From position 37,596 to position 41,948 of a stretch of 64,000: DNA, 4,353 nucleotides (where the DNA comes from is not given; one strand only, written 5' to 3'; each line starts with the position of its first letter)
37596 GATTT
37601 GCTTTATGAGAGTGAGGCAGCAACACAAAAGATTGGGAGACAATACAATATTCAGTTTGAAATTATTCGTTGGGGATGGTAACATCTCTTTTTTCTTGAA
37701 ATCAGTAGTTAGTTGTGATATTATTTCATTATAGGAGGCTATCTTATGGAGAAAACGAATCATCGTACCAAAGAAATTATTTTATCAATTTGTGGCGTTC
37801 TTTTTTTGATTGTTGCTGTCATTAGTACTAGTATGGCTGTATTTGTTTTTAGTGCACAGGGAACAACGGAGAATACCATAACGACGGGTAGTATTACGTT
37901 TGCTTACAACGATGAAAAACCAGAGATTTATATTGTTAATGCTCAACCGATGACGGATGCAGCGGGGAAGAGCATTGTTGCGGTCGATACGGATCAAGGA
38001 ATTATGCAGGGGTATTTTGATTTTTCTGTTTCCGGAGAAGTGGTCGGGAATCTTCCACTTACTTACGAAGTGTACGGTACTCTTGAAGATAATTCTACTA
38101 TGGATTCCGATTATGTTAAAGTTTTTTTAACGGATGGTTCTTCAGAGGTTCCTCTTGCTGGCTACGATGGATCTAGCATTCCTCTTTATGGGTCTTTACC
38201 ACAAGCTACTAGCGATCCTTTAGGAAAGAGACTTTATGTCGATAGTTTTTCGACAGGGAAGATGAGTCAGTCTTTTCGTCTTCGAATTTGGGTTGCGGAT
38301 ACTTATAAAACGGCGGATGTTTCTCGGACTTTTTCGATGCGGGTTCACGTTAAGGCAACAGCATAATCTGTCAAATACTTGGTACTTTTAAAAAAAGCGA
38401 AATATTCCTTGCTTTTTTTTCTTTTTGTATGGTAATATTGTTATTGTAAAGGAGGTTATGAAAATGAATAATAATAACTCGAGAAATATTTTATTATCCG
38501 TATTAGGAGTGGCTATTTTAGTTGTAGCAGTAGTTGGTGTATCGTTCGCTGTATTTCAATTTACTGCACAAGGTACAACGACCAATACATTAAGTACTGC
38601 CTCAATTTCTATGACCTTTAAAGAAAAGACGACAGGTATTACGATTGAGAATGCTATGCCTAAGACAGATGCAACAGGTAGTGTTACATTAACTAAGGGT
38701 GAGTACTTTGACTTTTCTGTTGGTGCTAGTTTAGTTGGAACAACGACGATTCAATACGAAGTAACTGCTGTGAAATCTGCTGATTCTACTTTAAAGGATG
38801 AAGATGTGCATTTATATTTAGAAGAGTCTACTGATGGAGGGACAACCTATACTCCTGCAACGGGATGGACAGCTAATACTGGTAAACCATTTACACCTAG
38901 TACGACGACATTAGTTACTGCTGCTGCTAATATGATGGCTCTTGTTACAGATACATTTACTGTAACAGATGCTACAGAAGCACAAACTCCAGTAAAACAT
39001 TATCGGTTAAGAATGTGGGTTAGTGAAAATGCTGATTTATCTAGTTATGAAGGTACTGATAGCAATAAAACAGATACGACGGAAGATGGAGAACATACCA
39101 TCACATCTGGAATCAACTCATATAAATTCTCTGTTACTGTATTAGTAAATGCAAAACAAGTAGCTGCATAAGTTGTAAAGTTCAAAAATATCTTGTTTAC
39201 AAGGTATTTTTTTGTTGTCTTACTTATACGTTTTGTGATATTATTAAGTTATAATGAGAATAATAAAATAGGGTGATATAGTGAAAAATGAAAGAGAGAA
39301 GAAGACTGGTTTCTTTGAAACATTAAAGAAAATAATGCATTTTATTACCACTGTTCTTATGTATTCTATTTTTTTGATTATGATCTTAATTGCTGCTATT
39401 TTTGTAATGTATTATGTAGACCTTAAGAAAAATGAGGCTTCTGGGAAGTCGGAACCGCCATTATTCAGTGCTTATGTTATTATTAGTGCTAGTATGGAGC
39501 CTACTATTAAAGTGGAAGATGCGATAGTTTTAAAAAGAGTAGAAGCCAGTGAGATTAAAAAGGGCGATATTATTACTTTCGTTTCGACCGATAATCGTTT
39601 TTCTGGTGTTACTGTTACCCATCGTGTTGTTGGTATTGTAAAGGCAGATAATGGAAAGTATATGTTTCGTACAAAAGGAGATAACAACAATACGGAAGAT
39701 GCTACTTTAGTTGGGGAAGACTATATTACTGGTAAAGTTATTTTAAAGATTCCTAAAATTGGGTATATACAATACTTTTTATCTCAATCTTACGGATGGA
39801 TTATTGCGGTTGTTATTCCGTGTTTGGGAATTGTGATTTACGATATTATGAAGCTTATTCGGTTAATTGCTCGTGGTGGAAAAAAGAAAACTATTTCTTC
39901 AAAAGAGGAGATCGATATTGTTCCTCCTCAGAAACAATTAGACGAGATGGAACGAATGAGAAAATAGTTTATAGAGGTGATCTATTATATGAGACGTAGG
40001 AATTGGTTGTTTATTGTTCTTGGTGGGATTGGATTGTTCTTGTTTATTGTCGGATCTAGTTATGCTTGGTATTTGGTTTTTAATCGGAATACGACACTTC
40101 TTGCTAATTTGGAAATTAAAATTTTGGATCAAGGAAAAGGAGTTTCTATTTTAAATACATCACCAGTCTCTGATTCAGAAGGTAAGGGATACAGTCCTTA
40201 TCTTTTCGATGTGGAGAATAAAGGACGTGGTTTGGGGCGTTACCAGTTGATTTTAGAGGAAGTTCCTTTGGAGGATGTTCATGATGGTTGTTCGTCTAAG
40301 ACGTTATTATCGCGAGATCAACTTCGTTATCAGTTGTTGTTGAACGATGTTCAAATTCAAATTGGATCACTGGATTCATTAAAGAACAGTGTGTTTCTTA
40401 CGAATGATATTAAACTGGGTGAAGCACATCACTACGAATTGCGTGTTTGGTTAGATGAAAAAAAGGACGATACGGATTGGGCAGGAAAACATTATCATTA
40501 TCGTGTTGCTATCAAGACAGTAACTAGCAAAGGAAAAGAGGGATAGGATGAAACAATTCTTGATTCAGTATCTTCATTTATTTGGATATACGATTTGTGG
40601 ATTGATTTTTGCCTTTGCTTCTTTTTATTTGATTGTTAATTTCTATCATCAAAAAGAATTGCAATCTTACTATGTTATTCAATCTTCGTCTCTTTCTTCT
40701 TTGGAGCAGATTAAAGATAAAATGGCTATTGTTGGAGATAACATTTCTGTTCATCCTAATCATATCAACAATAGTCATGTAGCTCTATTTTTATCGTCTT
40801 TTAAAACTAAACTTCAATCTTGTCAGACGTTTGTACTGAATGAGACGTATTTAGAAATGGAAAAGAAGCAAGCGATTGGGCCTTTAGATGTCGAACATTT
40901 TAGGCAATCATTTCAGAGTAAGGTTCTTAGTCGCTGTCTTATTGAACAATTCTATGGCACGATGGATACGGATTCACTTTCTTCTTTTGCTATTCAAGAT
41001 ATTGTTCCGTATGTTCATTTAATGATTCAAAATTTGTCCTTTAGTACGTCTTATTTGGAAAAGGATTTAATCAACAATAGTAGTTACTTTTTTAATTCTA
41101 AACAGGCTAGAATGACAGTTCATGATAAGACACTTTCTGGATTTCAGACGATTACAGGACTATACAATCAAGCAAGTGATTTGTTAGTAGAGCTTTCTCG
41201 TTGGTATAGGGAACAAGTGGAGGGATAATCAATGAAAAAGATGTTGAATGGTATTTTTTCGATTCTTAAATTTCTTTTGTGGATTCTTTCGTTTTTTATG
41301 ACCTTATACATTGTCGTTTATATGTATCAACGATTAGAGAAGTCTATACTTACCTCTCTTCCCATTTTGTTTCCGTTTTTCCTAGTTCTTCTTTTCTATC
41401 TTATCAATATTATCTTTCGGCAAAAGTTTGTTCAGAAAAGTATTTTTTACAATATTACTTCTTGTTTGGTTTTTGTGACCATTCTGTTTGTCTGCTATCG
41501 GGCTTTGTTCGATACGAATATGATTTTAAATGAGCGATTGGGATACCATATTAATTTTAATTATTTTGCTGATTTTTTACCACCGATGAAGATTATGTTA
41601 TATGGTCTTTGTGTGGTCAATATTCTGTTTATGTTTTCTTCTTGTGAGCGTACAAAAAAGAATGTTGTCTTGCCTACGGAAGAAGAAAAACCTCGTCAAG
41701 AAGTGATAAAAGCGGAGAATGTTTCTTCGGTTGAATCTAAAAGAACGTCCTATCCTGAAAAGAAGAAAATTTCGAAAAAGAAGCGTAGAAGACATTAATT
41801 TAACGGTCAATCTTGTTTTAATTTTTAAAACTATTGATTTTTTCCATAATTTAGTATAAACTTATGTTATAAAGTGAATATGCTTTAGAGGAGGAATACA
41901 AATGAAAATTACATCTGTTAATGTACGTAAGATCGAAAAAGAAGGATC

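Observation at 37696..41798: TasA/CalY(camelysin)-like plus SipW locus with three divergent paralogs and two unknown membrane proteins, inserted between the yabE-like gene and spoVG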

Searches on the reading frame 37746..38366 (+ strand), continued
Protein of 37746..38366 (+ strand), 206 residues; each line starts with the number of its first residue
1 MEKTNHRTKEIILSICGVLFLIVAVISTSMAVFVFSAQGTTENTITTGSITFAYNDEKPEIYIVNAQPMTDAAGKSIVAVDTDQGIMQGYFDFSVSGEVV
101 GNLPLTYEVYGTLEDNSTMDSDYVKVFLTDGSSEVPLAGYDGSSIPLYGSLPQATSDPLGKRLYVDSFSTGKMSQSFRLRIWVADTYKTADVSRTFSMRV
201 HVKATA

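Call 84: find_encoding_contigs(protein=P0261, flank=9000, max_places=3)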
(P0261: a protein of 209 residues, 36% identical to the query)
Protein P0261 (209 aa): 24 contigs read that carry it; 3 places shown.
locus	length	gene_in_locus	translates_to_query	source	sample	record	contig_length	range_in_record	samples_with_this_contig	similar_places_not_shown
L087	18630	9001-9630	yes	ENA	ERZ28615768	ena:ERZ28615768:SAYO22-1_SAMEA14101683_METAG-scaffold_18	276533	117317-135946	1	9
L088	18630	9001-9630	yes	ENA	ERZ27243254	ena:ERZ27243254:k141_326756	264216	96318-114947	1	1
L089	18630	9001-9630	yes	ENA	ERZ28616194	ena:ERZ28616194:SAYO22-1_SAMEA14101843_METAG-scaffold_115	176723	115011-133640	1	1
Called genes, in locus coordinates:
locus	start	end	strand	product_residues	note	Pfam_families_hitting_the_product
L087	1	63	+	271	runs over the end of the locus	PF00590:TP_methylase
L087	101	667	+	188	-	PF01195:Pept_tRNA_hydro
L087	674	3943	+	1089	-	PF17757:UvrB_inter, PF02559:CarD_TRCF_RID, PF04851:ResIII, PF00270:DEAD, PF00271:Helicase_C, PF03461:TRCF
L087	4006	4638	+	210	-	-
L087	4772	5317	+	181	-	PF04014:MazE_antitoxin, PF15714:SpoVT_C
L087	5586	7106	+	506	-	PF00133:tRNA-synt_1, PF01406:tRNA-synt_1e (weak), PF01921:tRNA-synt_1f (faint), PF09334:tRNA-synt_1g, PF00133:tRNA-synt_1, PF19303:Anticodon_3, PF08264:Anticodon_1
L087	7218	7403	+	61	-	-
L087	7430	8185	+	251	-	PF01026:TatD_DNase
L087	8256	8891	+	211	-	-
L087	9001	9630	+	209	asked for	-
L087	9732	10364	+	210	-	-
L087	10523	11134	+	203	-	-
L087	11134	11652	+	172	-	-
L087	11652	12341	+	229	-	-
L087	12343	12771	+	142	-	-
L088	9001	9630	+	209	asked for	-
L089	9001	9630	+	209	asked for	-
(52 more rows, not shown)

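Call 85: search_dna_similar(query=window:37746-38363:+, collection=plasmids, mode=protein, max_evalue=0.01, max_rows=10)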
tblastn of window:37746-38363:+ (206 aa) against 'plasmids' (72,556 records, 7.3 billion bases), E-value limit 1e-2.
No match.

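Call 86: search_dna_similar(query=window:37746-38363:+, collection=phages, mode=protein, max_evalue=0.01, max_rows=10)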
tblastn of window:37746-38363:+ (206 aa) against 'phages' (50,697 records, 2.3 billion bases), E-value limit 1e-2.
No match.

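Call 87: search_protein_families(library=pfam, proteins=[L072:2133-5492:+, L057:6875-8776:+, L082:6920-8587:+, L077:195-1775:+], max_evalue=0.01)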
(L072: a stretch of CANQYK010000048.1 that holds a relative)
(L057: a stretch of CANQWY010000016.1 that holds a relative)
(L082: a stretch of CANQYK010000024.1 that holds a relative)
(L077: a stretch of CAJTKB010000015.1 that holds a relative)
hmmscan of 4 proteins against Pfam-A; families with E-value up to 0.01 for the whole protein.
L072:2133-5492:+ (1120 aa): 2 families
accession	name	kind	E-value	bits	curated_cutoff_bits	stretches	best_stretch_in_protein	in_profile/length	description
PF02368.24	Big_2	-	0.00014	22.2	22.8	1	235-284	29-79/79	Bacterial Ig-like domain (group 2)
PF07523.18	Big_3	-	0.0025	18.5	21.2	0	229-284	11-68/68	Bacterial Ig-like domain (group 3)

L057:6875-8776:+ (634 aa): 0 families

L082:6920-8587:+ (556 aa): 0 families

L077:195-1775:+ (527 aa): 0 families

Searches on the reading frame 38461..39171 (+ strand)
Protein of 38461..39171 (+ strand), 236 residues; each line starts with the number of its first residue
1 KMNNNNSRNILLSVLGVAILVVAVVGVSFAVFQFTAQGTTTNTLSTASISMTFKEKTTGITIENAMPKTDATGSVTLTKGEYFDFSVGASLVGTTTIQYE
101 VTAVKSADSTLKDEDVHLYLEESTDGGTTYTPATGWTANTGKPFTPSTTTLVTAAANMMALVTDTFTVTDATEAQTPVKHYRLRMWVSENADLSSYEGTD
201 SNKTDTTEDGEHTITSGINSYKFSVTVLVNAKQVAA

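Call 3: search_protein_families(library=pfam, proteins=[window:38461-39171:+], max_evalue=1)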
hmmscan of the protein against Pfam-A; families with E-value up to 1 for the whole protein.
window:38461-39171:+ (236 aa): 2 families
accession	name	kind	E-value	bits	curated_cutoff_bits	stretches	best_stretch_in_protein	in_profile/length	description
PF11857.13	DUF3377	-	0.29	11.6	26.5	1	3-41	20-59/72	Domain of unknown function (DUF3377)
PF20967.2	MASE7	-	0.97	9.6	26.2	0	12-44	12-44/183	MASE7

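Call 4: search_protein_families(library=ncbifam, proteins=[window:38461-39171:+], max_evalue=1)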
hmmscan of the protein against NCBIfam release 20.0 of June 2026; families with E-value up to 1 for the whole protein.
window:38461-39171:+ (236 aa): 0 families

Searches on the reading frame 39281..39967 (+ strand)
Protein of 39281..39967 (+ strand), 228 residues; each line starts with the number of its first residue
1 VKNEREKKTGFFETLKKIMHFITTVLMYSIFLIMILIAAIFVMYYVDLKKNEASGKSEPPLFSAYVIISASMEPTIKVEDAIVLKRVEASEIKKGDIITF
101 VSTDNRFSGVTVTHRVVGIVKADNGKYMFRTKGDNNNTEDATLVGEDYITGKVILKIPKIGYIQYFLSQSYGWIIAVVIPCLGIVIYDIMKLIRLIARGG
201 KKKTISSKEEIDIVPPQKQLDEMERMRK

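Call 3: search_protein_families(library=pfam, proteins=[window:39281-39967:+], max_evalue=1)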
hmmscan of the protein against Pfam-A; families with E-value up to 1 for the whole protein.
window:39281-39967:+ (228 aa): 4 families
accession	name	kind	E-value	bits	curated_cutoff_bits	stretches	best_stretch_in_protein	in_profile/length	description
PF10502.14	Peptidase_S26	-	1.4e-05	25.6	22.9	1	61-119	22-80/168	Signal peptidase, peptidase S26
PF07916.16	TraG_N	-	0.018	14.5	36.1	1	10-80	6-84/462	TraG-like protein, N-terminal region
PF00717.28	Peptidase_S24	-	0.021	15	23.3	1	65-104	38-74/116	Peptidase S24-like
PF06024.17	Orf78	-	0.2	12.4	29.4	1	17-56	56-95/101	Orf78 (ac78)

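Call 4: search_protein_families(library=ncbifam, proteins=[window:39281-39967:+], max_evalue=1)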
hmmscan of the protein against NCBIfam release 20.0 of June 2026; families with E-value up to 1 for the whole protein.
window:39281-39967:+ (228 aa): 5 families
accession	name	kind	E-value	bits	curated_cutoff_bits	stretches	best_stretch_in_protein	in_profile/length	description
TIGR02228.1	sigpep_I_arch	equivalog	5.1e-30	104.4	51.85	1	31-190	6-156/158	signal peptidase I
NF046067.1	SigPepSipWBacil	equivalog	2.5e-27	95.7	190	1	29-203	5-179/189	signal peptidase I SipW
TIGR02227.1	sigpep_I_bact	equivalog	3.4e-07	30.3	47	1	61-119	19-77/162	signal peptidase I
NF004485.0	PRK05815.3-3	equivalog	8.1e-05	22.1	249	1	11-58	9-56/281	F0F1 ATP synthase subunit A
NF042931.1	SAG1386_EF1546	equivalog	0.24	11.5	80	1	15-56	23-63/158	SAG1386/EF1546 family surface-associated protein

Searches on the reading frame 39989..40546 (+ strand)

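Call 3: search_protein_families(library=pfam, proteins=[window:39989-40546:+], max_evalue=1)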
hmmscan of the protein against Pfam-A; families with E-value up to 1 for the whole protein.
window:39989-40546:+ (185 aa): 1 family
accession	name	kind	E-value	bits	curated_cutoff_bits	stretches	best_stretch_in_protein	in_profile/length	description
PF00902.23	TatC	-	0.24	11.6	25.1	1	3-40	90-127/208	Sec-independent protein translocase protein (TatC)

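Call 4: search_protein_families(library=ncbifam, proteins=[window:39989-40546:+], max_evalue=1)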
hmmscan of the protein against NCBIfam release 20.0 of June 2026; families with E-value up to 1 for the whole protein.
window:39989-40546:+ (185 aa): 1 family
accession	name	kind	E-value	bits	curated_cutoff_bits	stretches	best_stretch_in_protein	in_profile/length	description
TIGR01912.1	TatC-Arch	equivalog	0.092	12.4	192.6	1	3-33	96-126/234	Sec-independent protein translocase TatC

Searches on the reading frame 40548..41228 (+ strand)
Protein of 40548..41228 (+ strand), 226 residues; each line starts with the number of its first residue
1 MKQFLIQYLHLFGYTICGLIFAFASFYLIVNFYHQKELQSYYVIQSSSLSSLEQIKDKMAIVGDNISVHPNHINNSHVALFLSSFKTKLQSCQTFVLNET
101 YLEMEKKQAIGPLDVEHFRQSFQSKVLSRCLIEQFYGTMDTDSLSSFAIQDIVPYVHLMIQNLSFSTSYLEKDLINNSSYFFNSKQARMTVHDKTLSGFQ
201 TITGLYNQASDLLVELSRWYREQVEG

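Call 3: search_protein_families(library=pfam, proteins=[window:40548-41228:+], max_evalue=1)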
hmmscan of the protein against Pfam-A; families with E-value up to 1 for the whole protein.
window:40548-41228:+ (226 aa): 2 families
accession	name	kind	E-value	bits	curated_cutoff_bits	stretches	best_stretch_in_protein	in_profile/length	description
PF22715.1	SNaCT9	-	0.034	14.9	27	1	22-98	42-121/137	Short NACHT-associated C-Terminal domain, family 9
PF23737.1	HTH_71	-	0.21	12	27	1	25-39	8-22/50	HTH 3-helical bundle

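Call 4: search_protein_families(library=ncbifam, proteins=[window:40548-41228:+], max_evalue=1)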
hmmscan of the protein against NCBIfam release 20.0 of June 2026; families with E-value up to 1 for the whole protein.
window:40548-41228:+ (226 aa): 0 families

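Call 64: search_solved_structures(query=A5, max_evalue=10)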
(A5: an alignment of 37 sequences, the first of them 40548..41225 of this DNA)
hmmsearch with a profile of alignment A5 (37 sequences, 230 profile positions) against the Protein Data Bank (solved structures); distinct sequences matched with E-value up to 10: 4.
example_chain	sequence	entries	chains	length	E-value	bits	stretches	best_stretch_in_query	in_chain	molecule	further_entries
1l8d_A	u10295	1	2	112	0.073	15.6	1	48-119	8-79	DNA double-strand break repair rad50 ATPase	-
6zff_A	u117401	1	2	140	0.11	14.9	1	47-119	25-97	DNA double-strand break repair Rad50 ATPase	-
9tn7_A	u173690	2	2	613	1.1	11.7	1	92-120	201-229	Coenzyme F420 hydrogenase/dehydrogenase beta subunit domain protein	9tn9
5t58_D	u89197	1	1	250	2.8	10.4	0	44-90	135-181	KLLA0D15741p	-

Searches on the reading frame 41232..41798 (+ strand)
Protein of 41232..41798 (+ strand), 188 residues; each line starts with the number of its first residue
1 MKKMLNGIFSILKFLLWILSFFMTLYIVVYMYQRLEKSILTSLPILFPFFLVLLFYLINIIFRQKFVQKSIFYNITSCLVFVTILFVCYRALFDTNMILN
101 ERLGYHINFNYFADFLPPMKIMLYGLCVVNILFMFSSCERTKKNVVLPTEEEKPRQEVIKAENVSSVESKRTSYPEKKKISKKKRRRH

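Call 3: search_protein_families(library=pfam, proteins=[window:41232-41798:+], max_evalue=1)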
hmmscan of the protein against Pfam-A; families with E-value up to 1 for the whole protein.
window:41232-41798:+ (188 aa): 0 families

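Call 4: search_protein_families(library=ncbifam, proteins=[window:41232-41798:+], max_evalue=1)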
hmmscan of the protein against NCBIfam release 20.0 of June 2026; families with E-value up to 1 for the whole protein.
window:41232-41798:+ (188 aa): 2 families
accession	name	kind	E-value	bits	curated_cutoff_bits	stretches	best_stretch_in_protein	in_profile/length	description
NF033480.1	bifunc_MprF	equivalog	0.004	15.5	600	1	42-164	413-535/841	bifunctional lysylphosphatidylglycerol flippase/synthetase MprF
NF028537.1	P_eth_NH2_trans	domain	0.37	9.2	500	1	3-118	6-114/527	phosphoethanolamine--lipid A transferase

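Call 65: search_solved_structures(query=A6, max_evalue=10)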
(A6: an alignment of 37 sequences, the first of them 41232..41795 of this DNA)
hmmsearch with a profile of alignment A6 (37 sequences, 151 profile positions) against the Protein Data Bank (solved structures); distinct sequences matched with E-value up to 10: 5.
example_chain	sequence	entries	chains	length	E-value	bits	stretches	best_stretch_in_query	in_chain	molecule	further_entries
9sl1_A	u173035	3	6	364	0.53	13.6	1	25-87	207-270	Gamma-aminobutyric acid receptor subunit alpha-4 | Gamma-aminobutyric acid receptor subunit alpha-4,Gamma-aminobutyric acid type A receptor s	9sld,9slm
5o8f_A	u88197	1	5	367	0.95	12.8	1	20-86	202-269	Gamma-aminobutyric acid receptor subunit beta-3,Gamma-aminobutyric acid receptor subunit a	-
5ojm_A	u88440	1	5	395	1.2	12.5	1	20-86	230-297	Human GABAA receptor chimera beta3-alpha5,Gamma-aminobutyric acid receptor subunit beta-3,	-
7qn5_A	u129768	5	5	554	2.3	11.5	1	25-87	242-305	Gamma-aminobutyric acid receptor subunit alpha-4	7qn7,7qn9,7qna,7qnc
6d6t_E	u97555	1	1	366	3.5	10.9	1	22-91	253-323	Human GABA-A receptor subunit gamma-2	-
